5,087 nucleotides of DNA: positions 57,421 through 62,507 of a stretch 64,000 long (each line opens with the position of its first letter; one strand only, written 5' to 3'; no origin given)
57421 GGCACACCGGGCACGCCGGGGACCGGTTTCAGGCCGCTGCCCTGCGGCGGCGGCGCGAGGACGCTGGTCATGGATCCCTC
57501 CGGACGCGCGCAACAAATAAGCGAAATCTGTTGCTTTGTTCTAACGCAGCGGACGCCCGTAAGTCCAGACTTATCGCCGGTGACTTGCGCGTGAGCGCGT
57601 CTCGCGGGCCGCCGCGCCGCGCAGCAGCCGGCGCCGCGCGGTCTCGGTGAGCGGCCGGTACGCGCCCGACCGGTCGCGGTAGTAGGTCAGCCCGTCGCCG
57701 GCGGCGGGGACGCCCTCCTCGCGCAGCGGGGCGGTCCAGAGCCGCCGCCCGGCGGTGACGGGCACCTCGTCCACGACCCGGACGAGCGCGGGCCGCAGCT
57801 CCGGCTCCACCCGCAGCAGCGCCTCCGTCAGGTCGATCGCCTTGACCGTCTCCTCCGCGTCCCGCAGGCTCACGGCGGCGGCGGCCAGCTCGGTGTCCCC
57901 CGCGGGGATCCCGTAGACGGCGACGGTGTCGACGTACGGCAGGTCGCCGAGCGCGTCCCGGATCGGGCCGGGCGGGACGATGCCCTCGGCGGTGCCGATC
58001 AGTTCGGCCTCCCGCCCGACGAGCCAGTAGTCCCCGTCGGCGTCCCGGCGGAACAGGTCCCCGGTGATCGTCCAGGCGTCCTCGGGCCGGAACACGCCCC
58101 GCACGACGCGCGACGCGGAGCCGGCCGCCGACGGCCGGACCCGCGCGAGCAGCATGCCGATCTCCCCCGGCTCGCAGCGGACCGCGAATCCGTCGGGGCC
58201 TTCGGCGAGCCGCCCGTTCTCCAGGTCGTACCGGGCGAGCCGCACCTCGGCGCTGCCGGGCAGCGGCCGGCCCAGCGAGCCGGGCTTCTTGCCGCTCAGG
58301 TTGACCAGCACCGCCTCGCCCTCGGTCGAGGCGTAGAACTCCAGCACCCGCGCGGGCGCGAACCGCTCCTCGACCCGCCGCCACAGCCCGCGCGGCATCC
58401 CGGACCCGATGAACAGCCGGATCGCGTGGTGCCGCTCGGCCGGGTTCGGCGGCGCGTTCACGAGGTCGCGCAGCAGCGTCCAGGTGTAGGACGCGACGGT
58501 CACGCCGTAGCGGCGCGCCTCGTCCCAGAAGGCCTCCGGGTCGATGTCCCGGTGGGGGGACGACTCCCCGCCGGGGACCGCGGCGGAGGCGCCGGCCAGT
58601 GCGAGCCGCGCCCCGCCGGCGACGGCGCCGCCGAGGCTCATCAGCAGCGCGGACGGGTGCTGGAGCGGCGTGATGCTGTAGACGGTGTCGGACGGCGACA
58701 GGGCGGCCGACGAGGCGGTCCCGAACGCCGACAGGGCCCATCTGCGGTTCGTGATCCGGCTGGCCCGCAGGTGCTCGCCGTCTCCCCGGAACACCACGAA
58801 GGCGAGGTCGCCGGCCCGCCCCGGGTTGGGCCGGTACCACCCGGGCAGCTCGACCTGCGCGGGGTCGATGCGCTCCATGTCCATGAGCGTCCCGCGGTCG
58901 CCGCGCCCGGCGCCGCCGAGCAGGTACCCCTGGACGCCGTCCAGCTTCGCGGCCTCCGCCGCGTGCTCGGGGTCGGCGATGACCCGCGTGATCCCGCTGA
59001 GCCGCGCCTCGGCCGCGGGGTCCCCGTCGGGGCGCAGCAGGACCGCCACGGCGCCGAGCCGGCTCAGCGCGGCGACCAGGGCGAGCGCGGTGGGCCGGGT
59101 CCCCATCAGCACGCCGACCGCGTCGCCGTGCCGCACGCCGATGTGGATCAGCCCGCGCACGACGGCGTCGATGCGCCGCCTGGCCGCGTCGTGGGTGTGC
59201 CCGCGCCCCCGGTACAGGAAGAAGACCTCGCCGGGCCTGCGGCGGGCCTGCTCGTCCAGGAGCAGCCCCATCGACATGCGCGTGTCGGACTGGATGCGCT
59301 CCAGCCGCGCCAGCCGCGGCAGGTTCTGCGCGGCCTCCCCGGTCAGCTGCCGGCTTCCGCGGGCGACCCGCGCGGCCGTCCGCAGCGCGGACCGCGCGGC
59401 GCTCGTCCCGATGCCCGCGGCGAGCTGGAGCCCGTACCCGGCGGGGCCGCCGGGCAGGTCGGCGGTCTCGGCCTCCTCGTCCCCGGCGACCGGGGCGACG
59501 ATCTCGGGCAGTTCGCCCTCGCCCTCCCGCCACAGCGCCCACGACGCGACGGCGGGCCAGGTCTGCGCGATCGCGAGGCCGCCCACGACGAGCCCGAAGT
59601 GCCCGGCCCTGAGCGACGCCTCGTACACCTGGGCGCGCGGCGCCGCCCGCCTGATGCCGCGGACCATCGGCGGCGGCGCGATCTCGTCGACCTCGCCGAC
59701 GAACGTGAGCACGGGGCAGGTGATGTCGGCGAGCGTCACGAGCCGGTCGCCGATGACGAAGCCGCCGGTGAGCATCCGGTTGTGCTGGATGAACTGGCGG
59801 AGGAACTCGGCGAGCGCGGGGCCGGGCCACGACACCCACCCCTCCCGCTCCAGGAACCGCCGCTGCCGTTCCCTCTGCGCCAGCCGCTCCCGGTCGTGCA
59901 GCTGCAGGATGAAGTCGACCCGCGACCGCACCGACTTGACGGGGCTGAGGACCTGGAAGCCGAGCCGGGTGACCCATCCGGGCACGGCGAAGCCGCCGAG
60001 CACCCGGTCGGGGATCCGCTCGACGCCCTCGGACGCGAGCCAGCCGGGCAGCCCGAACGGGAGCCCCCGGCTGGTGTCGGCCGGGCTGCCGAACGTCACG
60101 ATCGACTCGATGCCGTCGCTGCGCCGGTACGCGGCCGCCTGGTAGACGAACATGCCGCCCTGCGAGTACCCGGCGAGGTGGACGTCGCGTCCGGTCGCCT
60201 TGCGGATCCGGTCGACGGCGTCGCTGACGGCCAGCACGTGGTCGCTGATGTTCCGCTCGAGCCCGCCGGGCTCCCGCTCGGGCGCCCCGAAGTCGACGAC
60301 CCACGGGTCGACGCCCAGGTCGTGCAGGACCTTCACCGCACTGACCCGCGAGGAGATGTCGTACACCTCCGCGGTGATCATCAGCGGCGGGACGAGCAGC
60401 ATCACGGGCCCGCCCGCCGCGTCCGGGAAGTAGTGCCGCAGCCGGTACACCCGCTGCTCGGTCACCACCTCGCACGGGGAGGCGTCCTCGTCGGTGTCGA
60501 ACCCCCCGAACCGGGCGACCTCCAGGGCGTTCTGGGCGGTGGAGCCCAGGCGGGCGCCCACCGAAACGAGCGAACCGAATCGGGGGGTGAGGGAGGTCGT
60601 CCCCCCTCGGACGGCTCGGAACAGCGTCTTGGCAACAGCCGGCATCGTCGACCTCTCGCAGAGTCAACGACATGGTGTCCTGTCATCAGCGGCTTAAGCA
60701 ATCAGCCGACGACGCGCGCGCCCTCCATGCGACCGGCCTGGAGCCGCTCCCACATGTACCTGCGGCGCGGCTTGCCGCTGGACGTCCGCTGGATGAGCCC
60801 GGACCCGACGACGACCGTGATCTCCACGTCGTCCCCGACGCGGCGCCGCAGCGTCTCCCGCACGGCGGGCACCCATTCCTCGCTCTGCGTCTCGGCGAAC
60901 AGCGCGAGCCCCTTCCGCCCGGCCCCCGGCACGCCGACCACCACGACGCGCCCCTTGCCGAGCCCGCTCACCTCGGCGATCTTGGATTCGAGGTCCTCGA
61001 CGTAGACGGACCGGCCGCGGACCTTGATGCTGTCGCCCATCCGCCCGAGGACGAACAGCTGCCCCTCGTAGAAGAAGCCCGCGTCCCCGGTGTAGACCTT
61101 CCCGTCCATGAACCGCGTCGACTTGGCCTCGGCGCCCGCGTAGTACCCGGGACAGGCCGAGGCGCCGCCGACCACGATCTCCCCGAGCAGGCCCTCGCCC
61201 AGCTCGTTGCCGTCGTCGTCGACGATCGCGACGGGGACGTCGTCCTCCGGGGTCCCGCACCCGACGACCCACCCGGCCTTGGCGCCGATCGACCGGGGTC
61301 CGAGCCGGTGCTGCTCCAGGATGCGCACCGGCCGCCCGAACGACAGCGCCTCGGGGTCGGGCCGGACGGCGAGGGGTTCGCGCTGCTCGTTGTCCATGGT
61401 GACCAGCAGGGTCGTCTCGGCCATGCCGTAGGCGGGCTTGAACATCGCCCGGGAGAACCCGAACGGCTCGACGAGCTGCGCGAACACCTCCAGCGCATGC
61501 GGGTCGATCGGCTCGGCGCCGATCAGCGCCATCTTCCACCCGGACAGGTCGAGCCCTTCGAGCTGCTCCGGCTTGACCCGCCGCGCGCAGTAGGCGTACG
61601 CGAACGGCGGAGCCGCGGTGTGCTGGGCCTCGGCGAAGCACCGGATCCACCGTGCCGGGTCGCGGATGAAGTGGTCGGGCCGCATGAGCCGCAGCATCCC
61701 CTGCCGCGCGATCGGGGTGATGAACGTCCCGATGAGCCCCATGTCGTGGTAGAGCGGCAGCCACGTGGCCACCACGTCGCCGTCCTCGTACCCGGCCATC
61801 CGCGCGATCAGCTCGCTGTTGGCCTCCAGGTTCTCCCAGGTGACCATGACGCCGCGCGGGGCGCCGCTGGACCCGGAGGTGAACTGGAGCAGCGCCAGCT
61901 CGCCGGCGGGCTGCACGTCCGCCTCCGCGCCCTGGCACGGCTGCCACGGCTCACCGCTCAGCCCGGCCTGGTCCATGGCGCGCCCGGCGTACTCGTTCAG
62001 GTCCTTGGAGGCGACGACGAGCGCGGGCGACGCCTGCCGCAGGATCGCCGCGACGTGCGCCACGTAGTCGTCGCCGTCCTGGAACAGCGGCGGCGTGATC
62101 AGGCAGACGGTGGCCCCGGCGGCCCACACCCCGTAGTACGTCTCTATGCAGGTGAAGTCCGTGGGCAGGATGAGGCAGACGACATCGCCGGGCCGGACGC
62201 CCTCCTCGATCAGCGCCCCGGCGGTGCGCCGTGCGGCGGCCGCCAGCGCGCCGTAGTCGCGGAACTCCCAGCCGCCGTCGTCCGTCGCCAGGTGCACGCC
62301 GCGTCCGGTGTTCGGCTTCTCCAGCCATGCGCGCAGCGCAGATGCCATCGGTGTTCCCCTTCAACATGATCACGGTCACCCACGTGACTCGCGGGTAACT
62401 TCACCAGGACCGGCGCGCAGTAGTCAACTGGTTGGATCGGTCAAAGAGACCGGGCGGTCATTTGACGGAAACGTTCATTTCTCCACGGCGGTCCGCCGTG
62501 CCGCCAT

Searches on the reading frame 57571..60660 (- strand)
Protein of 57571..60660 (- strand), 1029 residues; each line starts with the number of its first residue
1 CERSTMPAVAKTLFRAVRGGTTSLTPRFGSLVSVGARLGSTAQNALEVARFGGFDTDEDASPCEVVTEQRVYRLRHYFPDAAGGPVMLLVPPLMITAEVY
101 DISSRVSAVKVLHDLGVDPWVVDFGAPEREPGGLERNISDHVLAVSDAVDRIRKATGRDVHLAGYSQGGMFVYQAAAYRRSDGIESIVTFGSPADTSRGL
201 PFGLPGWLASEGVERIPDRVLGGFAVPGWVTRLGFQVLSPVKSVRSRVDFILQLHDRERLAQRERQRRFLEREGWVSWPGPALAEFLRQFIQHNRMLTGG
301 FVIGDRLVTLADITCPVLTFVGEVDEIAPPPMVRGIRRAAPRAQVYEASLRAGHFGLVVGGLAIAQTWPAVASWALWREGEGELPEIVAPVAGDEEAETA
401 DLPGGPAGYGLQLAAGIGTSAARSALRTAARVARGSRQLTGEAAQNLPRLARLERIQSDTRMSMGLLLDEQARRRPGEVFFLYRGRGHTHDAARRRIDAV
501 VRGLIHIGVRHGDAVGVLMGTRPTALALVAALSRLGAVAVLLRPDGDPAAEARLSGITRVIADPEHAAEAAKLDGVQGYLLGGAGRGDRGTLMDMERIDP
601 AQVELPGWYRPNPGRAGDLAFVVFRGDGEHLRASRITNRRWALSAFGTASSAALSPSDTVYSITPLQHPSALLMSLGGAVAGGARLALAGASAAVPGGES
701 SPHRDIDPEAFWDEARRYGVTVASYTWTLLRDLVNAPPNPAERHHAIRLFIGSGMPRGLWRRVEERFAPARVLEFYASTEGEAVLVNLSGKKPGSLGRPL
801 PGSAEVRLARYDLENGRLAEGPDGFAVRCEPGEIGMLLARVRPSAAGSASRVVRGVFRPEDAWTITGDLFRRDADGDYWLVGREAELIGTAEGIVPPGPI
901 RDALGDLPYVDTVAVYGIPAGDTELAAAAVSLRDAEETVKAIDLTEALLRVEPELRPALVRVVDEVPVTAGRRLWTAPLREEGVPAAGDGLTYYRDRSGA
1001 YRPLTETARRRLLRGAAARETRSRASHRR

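Call 68: search_protein_families(library=pfam, proteins=[window:57571-60660:-], max_evalue=0.00001)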
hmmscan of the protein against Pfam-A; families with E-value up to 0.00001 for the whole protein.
window:57571-60660:- (1029 aa): 1 family
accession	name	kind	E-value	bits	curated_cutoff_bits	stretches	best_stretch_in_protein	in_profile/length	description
PF00501.34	AMP-binding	-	4.4e-28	98.6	29.9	2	651-817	199-362/384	AMP-binding enzyme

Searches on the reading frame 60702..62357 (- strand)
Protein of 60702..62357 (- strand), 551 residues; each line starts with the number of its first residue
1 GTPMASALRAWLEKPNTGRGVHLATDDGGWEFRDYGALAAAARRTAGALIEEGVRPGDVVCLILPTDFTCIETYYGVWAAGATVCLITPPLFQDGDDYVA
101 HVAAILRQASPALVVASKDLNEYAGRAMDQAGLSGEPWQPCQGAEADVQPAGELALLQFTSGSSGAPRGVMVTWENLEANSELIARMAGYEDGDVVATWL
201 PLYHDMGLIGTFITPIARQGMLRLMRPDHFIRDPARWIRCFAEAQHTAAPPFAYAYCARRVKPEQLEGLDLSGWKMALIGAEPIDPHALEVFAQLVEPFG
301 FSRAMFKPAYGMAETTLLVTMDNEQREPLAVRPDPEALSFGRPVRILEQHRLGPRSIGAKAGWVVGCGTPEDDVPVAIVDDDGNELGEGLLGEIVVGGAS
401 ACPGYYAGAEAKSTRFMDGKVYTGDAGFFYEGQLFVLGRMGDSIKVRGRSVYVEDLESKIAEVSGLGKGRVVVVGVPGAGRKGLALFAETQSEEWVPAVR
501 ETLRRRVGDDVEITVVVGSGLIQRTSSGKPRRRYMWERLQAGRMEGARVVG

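Call 68: search_protein_families(library=pfam, proteins=[window:60702-62357:-], max_evalue=0.00001)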
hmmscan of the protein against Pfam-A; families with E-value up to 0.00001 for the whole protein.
window:60702-62357:- (551 aa): 1 family
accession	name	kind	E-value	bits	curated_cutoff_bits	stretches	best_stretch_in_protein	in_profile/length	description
PF00501.34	AMP-binding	-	2.6e-46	158.6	29.9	1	28-406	17-384/384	AMP-binding enzyme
